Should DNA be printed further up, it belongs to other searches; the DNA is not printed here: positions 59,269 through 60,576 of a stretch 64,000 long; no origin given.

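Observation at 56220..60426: Degenerate PilB/GspE-like ATPase translationally coupled to a GT2-DUF2304-GT4-GT4 operon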

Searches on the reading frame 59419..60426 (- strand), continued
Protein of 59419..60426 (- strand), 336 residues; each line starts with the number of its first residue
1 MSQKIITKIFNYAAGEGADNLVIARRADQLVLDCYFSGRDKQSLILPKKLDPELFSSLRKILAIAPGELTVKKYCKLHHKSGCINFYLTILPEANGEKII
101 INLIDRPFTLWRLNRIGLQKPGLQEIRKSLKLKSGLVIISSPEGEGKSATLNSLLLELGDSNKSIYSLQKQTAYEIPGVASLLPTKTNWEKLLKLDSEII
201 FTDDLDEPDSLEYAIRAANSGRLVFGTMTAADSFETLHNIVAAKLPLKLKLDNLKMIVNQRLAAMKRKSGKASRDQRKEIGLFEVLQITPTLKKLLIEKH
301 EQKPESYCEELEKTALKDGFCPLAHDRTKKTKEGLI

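Call 12: find_related_loci(query=A2, collection=genome_contigs, flank=10000)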
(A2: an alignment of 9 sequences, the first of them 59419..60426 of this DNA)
Query A2 (336 aa) in genome_contigs; peptide patterns used: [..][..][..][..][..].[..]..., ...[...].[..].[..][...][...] (x = any residue, [..] = any of these).
74 stretches matched a pattern; 17 encode a relative of the query (tblastn E <= 1e-3); 17 distinct loci.
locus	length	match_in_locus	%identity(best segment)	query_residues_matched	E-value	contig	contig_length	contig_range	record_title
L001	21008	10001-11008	70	1-336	1e-153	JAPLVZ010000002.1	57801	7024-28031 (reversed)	MAG: Candidatus Falkowbacteria bacterium isolate LacPavin_0419_WC90_MAG_43_11 LacPavin_0419_WC90_scaffold_7644, whole ge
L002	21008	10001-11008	69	1-336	8e-146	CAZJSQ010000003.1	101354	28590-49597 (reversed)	MAG TPA_asm: uncultured Gammaproteobacteria bacterium isolate SRP178699_co1_232 genome assembly, contig: NODE_119_length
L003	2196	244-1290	44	1-336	3e-88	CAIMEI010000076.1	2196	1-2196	Candidatus Falkowbacteria bacterium isolate AlinenLipids_bin-9750 genome assembly, contig: bin-9750:076/189, whole genom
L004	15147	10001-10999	47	1-331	2e-81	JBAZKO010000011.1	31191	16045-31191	MAG: Patescibacteria group bacterium isolate SO_2017_LW4_145 scaffold_3164_c1_LW137-91_2017, whole genome shotgun sequen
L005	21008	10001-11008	46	1-336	3e-81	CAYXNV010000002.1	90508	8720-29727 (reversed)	MAG TPA_asm: uncultured Gammaproteobacteria bacterium isolate SRP167671_co1_111 genome assembly, contig: NODE_228_length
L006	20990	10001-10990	47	1-336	2e-80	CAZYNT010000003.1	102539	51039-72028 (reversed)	MAG TPA_asm: uncultured Gammaproteobacteria bacterium isolate SRP263991_co4_298 genome assembly, contig: NODE_113_length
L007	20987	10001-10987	45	1-336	2e-79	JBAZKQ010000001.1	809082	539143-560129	MAG: Patescibacteria group bacterium isolate SO_2017_LW4_148 scaffold_12_c1_LW137-91_2017, whole genome shotgun sequence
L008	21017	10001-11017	46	1-336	4e-75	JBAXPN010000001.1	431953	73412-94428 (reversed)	MAG: Candidatus Falkowbacteria bacterium isolate ELA532 MAG532_1, whole genome shotgun sequence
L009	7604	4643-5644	44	1-336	2e-71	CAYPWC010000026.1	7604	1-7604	MAG TPA_asm: uncultured Gammaproteobacteria bacterium isolate SRP192927_co4_865 genome assembly, contig: NODE_25463_leng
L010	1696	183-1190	38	1-336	4e-71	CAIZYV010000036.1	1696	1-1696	Candidatus Falkowbacteria bacterium isolate Loc090907-5m_bin-395 genome assembly, contig: bin-395:036/114, whole genome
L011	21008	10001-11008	38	1-336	5e-68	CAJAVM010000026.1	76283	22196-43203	uncultured bacterium isolate Loc080925-6m_bin-0519 genome assembly, contig: bin-0519:26/27, whole genome shotgun sequenc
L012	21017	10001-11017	43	1-336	2e-66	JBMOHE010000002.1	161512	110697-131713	MAG: Patescibacteria group bacterium isolate Deming_bin.335 contig58, whole genome shotgun sequence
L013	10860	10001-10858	43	1-283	4e-66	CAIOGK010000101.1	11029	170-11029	Candidatus Falkowbacteria bacterium isolate Loclat_bin-04004 genome assembly, contig: bin-04004:101/137, whole genome sh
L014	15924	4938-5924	44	1-336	4e-65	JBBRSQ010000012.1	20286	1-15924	MAG: Patescibacteria group bacterium isolate La2_metabat2.105 La2_metabat2.105_K_2399942L20286_cov_27.9938, whole genome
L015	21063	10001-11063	44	1-336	2e-66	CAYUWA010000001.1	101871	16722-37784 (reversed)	MAG TPA_asm: uncultured Gammaproteobacteria bacterium isolate binchicken_co113_83 genome assembly, contig: NODE_204_leng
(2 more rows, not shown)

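Call 17: find_encoding_contigs(protein=P0119, flank=8000, max_places=2)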
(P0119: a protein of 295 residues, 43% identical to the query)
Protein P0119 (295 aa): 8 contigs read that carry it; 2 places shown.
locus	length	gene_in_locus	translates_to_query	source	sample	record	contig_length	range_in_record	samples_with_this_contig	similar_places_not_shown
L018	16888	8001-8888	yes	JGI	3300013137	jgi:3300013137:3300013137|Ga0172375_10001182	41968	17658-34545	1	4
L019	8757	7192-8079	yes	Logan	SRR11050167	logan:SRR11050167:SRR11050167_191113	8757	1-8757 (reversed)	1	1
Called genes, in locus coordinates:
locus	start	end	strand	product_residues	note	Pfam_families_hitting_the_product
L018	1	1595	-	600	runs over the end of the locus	PF00664:ABC_membrane, PF00005:ABC_tran, PF02463:SMC_N (faint)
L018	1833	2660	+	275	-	-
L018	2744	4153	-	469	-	PF01225:Mur_ligase, PF08245:Mur_ligase_M, PF02875:Mur_ligase_C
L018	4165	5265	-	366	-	PF03033:Glyco_transf_28, PF04101:Glyco_tran_28_C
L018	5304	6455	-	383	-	PF01098:FTSW_RODA_SPOVE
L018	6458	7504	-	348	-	PF00953:Glycos_transf_4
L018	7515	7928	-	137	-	-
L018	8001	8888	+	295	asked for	PF00437:T2SSE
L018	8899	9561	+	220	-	PF00535:Glycos_transf_2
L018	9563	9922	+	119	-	PF10066:DUF2304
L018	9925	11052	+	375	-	PF20706:GT4-conflict (weak), PF00534:Glycos_transf_1, PF13692:Glyco_trans_1_4, PF13524:Glyco_trans_1_2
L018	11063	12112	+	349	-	PF13439:Glyco_transf_4, PF13579:Glyco_trans_4_4, PF00534:Glycos_transf_1, PF13692:Glyco_trans_1_4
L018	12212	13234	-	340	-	PF01073:3Beta_HSD, PF01370:Epimerase, PF16363:GDP_Man_Dehyd, PF07993:NAD_binding_4 (weak)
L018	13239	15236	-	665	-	PF00082:Peptidase_S8, PF01839:FG-GAP (faint), PF13517:FG-GAP_3 (weak)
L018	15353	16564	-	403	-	PF13439:Glyco_transf_4, PF20706:GT4-conflict, PF00534:Glycos_transf_1, PF13692:Glyco_trans_1_4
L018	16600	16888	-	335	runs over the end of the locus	PF06723:MreB_Mbl, PF00022:Actin (weak), PF00012:HSP70, PF14450:FtsA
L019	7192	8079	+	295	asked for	PF00437:T2SSE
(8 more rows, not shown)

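Call 18: find_encoding_contigs(protein=P0050, flank=8000, max_places=2)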
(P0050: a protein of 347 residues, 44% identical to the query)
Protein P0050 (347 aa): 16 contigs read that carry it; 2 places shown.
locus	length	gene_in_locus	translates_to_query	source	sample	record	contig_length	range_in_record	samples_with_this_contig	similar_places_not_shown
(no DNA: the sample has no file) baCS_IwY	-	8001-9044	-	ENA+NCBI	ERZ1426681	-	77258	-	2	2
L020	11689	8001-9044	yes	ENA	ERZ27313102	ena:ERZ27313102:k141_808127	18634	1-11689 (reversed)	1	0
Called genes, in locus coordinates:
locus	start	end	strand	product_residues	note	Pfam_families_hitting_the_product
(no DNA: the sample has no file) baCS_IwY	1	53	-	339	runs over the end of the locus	PF01565:FAD_binding_4, PF02873:MurB_C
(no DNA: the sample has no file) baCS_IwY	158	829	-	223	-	-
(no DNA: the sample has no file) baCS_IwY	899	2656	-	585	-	PF00664:ABC_membrane, PF00005:ABC_tran, PF02463:SMC_N (weak)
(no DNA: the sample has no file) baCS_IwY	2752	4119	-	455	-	PF01225:Mur_ligase (weak), PF08245:Mur_ligase_M, PF02875:Mur_ligase_C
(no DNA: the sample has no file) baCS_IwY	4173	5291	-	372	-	PF03033:Glyco_transf_28, PF04101:Glyco_tran_28_C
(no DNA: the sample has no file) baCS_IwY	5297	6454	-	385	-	PF01098:FTSW_RODA_SPOVE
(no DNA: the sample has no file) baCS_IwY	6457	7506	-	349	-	PF10555:MraY_sig1 (weak), PF00953:Glycos_transf_4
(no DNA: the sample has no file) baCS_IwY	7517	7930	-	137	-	-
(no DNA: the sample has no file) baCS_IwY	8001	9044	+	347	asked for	PF00437:T2SSE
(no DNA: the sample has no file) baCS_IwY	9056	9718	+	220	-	PF00535:Glycos_transf_2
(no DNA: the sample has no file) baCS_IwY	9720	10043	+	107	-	PF10066:DUF2304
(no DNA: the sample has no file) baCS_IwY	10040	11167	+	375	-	PF20706:GT4-conflict, PF00534:Glycos_transf_1, PF13692:Glyco_trans_1_4, PF13524:Glyco_trans_1_2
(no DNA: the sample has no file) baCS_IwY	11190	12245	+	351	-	PF13439:Glyco_transf_4, PF13579:Glyco_trans_4_4, PF00534:Glycos_transf_1, PF13692:Glyco_trans_1_4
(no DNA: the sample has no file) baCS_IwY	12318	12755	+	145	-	-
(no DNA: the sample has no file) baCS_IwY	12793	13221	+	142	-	-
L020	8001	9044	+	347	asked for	PF00437:T2SSE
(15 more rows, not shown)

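Call 19: find_encoding_contigs(protein=P0102, flank=8000, max_places=2)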
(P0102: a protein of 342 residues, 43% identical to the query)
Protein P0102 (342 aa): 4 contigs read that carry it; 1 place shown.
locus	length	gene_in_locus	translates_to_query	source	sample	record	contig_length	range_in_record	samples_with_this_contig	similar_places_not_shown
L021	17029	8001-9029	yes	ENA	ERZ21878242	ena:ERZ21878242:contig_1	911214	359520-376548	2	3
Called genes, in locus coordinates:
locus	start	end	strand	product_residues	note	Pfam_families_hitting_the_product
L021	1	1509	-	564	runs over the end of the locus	PF00664:ABC_membrane, PF00005:ABC_tran, PF02463:SMC_N (faint)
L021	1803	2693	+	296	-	-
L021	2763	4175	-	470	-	PF01225:Mur_ligase, PF08245:Mur_ligase_M, PF02875:Mur_ligase_C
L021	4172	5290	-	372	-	PF03033:Glyco_transf_28, PF04101:Glyco_tran_28_C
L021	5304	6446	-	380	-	PF01098:FTSW_RODA_SPOVE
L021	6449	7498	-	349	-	PF10555:MraY_sig1 (faint), PF00953:Glycos_transf_4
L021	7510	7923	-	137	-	-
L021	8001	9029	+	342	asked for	PF00437:T2SSE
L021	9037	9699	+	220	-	PF00535:Glycos_transf_2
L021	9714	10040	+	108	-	PF10066:DUF2304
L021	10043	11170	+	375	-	PF13439:Glyco_transf_4 (weak), PF20706:GT4-conflict, PF00534:Glycos_transf_1, PF13692:Glyco_trans_1_4, PF13524:Glyco_trans_1_2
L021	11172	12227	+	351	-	PF13439:Glyco_transf_4, PF13579:Glyco_trans_4_4, PF00534:Glycos_transf_1, PF13692:Glyco_trans_1_4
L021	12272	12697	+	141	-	-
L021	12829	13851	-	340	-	PF01073:3Beta_HSD, PF01370:Epimerase, PF07993:NAD_binding_4 (faint), PF16363:GDP_Man_Dehyd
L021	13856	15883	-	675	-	PF00082:Peptidase_S8, PF13517:FG-GAP_3 (faint), PF01839:FG-GAP (faint)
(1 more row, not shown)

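Call 28: predict_structure(alignment_id=A1)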
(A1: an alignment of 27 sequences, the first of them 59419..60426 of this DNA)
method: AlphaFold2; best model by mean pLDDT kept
length: 336 residues; sequences in the alignment: 27
mean_pLDDT: 83.8   pTM: 0.67
mean pLDDT of the five models: 83.8, 83.3, 82.4, 82.1, 80.5
residues with pLDDT >= 90: 139; 70-90: 151; 50-70: 36; < 50: 10
segments of 3 or more residues with pLDDT < 50: 106-109, 271-275
pLDDT, mean of each block of 10 residues (from residue 1): 70 74 83 82 80 74 75 68 72 83 59 86 93 96 86 81 83 66 87 90 92 96 96 95 93 96 79 63 95 92 87 94 94 90
secondary structure, 60 per line:
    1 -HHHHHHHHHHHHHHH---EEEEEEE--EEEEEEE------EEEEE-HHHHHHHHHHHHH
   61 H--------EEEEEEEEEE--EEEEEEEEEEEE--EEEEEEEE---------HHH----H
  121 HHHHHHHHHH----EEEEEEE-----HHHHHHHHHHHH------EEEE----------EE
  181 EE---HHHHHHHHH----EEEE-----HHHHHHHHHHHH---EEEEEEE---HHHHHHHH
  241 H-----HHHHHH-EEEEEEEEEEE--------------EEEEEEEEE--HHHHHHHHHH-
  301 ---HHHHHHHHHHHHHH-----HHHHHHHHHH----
elements in order: H2-16 E20-26 E29-35 E42-46 H48-61 E70-79 E82-93 E96-103 H120-130 E135-141 H147-158 E165-168 E179-182 H186-194 E199-202 H208-219 E223-229 H233-241 H247-252 E254-264 E279-287 H290-299 H304-317 H323-332

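Call 30: search_protein_representatives(alignment_id=A1)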
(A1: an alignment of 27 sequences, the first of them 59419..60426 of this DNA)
Query: 27 sequences, 337 profile positions. Proteins with E-value up to 0.001 (for the whole library): 27713; up to 1e-10: 15993; up to 1e-30: 1452. The best 150 are listed.
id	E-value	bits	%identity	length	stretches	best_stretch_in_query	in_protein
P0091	1.1e-131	455.2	-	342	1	1-337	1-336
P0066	3.4e-127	440.5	-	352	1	1-337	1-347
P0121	3.5e-127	440.5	-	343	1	1-337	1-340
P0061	1.8e-126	438.1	-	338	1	1-337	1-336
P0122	3.7e-125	433.8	-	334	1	1-337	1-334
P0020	1.2e-120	419.0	-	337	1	1-337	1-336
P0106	2.8e-118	411.2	-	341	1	1-337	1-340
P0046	1.1e-114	399.4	-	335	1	1-337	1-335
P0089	3.7e-114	397.7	-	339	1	1-333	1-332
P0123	1.1e-113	396.1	-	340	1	1-337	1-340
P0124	2.4e-112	391.7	-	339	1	1-337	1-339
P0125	1.0e-111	389.7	-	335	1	1-337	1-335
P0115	2.2e-111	388.5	-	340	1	1-337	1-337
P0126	1.0e-110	386.3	-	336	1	1-337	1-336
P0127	1.1e-109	382.9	-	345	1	1-337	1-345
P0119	1.6e-109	382.4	-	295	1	1-293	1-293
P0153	3.3e-60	220.3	-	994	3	81-264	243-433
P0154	1.4e-59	218.3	-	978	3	10-264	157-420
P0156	6.0e-59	216.1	-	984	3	9-264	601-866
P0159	2.7e-56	207.4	-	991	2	6-264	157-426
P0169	5.6e-51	189.9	-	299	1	3-291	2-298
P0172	4.3e-50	187.0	-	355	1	1-244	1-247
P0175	1.6e-48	181.9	-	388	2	1-264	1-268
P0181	1.5e-45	172.1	-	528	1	5-336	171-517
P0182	3.5e-45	170.9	-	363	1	4-315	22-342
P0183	3.7e-45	170.8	-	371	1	1-264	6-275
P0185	3.4e-44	167.6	-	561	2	4-264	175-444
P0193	4.0e-42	160.9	-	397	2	4-264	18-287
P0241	7.3e-39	150.1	-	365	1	1-264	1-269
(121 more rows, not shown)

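Call 32: fold_search(model_id=the predicted structure, library=pdb)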
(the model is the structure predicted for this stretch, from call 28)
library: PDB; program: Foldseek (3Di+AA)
matches with E <= 10: 1828; with E <= 0.001: 433
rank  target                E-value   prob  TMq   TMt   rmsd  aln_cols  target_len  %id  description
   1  5oiu_C                6.1e-27  1.00  0.61  0.54  13.6       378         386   16  Crystal structure of PilF type IV pilus assembly ATPase from Thermus thermophilus (released 2018-08-08)
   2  1p9w                  6.5e-27  1.00  0.62  0.54  12.8       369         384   18  Crystal Structure of Vibrio cholerae putative NTPase EpsE (released 2003-10-14)
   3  5tsh_F                1.1e-26  1.00  0.61  0.54  10.8       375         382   18  PilB from Geobacter metallireducens bound to AMP-PNP (released 2017-05-17)
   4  5tsh_C                1.9e-26  1.00  0.60  0.53  12.3       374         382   18  PilB from Geobacter metallireducens bound to AMP-PNP (released 2017-05-17)
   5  5it5_A                2.4e-26  1.00  0.60  0.53  12.3       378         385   16  Thermus thermophilus PilB core ATPase region (released 2016-10-19)
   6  5zfr_C                3.7e-26  1.00  0.61  0.53  13.1       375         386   18  Crystal structure of PilB, an extension ATPase motor of Type IV pilus, from Geobacter sulfurreducens (released 2018-09-19)
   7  5oiu_B                3.9e-26  1.00  0.61  0.53  11.6       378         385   16  Crystal structure of PilF type IV pilus assembly ATPase from Thermus thermophilus (released 2018-08-08)
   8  5tsh_D                4.2e-26  1.00  0.61  0.54  13.4       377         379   18  PilB from Geobacter metallireducens bound to AMP-PNP (released 2017-05-17)
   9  1p9r                  4.4e-26  1.00  0.61  0.55  12.7       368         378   18  Crystal Structure of Vibrio cholerae putative NTPase EpsE (released 2003-10-14)
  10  5zfr_B                4.7e-26  1.00  0.59  0.52  10.5       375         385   18  Crystal structure of PilB, an extension ATPase motor of Type IV pilus, from Geobacter sulfurreducens (released 2018-09-19)
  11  5tsh_E                6.7e-26  1.00  0.60  0.53  10.8       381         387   17  PilB from Geobacter metallireducens bound to AMP-PNP (released 2017-05-17)
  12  5zfr_A                9.1e-26  1.00  0.61  0.54  11.8       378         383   18  Crystal structure of PilB, an extension ATPase motor of Type IV pilus, from Geobacter sulfurreducens (released 2018-09-19)
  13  4ksr_A                3.6e-25  1.00  0.59  0.39  10.2       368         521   18  Crystal Structure of the Vibrio cholerae ATPase GspE Hexamer (released 2013-09-04)
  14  5tsh_A                3.8e-25  1.00  0.61  0.55  12.2       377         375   17  PilB from Geobacter metallireducens bound to AMP-PNP (released 2017-05-17)
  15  5tsg_B                7.4e-25  1.00  0.61  0.53  11.8       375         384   18  PilB from Geobacter metallireducens bound to ADP (released 2017-05-17)
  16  4pht_C                7.4e-25  1.00  0.60  0.46  14.0       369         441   18  ATPase GspE in complex with the cytoplasmic domain of GspL from the Vibrio vulnificus type II Secretion system (released 2014-11-26)
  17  4pht_A                7.4e-25  1.00  0.60  0.46  14.1       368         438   18  ATPase GspE in complex with the cytoplasmic domain of GspL from the Vibrio vulnificus type II Secretion system (released 2014-11-26)
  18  5tsh_B                7.8e-25  1.00  0.60  0.54  13.4       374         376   18  PilB from Geobacter metallireducens bound to AMP-PNP (released 2017-05-17)
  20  4pht_B                1.4e-24  1.00  0.59  0.46  14.2       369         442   18  ATPase GspE in complex with the cytoplasmic domain of GspL from the Vibrio vulnificus type II Secretion system (released 2014-11-26)
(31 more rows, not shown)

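Call 35: find_homologous_proteins(query=A3, max_evalue=1e-10)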
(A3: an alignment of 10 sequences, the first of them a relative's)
Query A3 (10 sequences) (371 aa, profile of the alignment): 40 proteins with E <= 1e-10 among 8000 candidates.
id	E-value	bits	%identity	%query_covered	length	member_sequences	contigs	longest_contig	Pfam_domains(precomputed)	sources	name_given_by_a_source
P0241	4.3e-145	501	47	98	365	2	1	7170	PF00437.27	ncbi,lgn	-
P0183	1.2e-135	470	100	100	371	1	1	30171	PF00437.27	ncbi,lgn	-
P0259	3.0e-130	453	43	98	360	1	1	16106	PF00437.27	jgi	-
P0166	1.2e-124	434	27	74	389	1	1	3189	PF00437.27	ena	-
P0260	1.0e-119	418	44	98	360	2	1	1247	PF00437.27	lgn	-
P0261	1.4e-51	194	27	79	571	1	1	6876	PF05157.21,PF00437.27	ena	-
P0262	3.2e-50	189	25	76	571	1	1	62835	PF05157.21,PF00437.27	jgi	jgi:type IV pilus assembly protein PilB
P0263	1.0e-48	184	27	77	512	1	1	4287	PF05157.21,PF00437.27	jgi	jgi:type IV pilus assembly protein PilB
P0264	1.1e-48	184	22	97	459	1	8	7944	PF00437.27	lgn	-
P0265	1.1e-47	181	26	97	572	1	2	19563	PF05157.21,PF00437.27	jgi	jgi:type IV pilus assembly protein PilB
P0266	2.5e-47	180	24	81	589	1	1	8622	PF05157.21,PF00437.27,PF13191.13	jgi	jgi:MSHA biogenesis protein MshE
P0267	4.5e-47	179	25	92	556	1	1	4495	PF05157.21,PF00437.27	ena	-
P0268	4.5e-47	179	25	92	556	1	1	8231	PF05157.21,PF00437.27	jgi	-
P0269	4.5e-47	179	25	92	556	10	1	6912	PF05157.21,PF00437.27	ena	-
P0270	2.9e-46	176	26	87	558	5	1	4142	PF05157.21,PF00437.27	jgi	jgi:type IV pilus assembly protein PilB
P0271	7.3e-45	172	23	99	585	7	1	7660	PF05157.21,PF00437.27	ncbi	-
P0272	2.0e-38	150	27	67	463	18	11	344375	PF05157.21,PF00437.27,PF20720.4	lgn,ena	-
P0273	6.2e-38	149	29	74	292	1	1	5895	PF13173.13,PF00437.27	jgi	jgi:type II secretory ATPase GspE/PulE/Tfp pilus assembly ATPase PilB-like protein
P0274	1.1e-36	145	24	67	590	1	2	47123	PF00437.27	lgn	-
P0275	3.2e-35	140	29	56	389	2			PF13173.13,PF05157.21,PF00437.27,PF13401.13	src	-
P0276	1.6e-34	138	23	88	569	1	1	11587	PF05157.21,PF00437.27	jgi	jgi:general secretion pathway protein E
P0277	3.1e-32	130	24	73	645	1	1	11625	PF05157.21,PF00437.27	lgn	-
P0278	7.7e-32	129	23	88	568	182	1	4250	PF05157.21,PF00437.27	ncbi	-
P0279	4.8e-18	83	29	42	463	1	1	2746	PF00437.27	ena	-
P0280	4.8e-16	77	27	47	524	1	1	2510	PF05157.21,PF00437.27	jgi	jgi:twitching motility protein PilT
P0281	4.3e-15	74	30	46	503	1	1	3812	PF00437.27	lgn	-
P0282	1.4e-14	72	26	52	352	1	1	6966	PF00437.27,PF13401.13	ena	-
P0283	7.2e-14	70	27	37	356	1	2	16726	PF00437.27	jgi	jgi:twitching motility protein PilT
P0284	9.6e-14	69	26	65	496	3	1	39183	PF00437.27,PF13401.13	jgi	-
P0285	2.2e-13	68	30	47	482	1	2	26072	PF00437.27,PF13401.13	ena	-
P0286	2.3e-13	68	29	46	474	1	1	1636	PF00437.27,PF13401.13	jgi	jgi:twitching motility protein PilT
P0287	2.6e-13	68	29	43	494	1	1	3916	PF00437.27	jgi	jgi:twitching motility protein PilT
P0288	4.5e-13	67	25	42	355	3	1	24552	PF00437.27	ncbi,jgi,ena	-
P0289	9.1e-13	66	29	43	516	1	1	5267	PF00437.27,PF13401.13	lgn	-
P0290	2.0e-12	65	27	28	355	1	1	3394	PF00437.27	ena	-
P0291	2.6e-12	65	28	43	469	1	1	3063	PF00437.27,PF13401.13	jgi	jgi:twitching motility protein PilT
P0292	3.4e-12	64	31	22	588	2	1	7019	PF05157.21,PF00437.27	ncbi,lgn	-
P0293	4.5e-12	64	28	43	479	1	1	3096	PF00437.27,PF13401.13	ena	-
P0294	9.0e-12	63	25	45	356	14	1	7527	PF00437.27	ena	-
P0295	4.0e-11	61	23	31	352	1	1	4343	PF00437.27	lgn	-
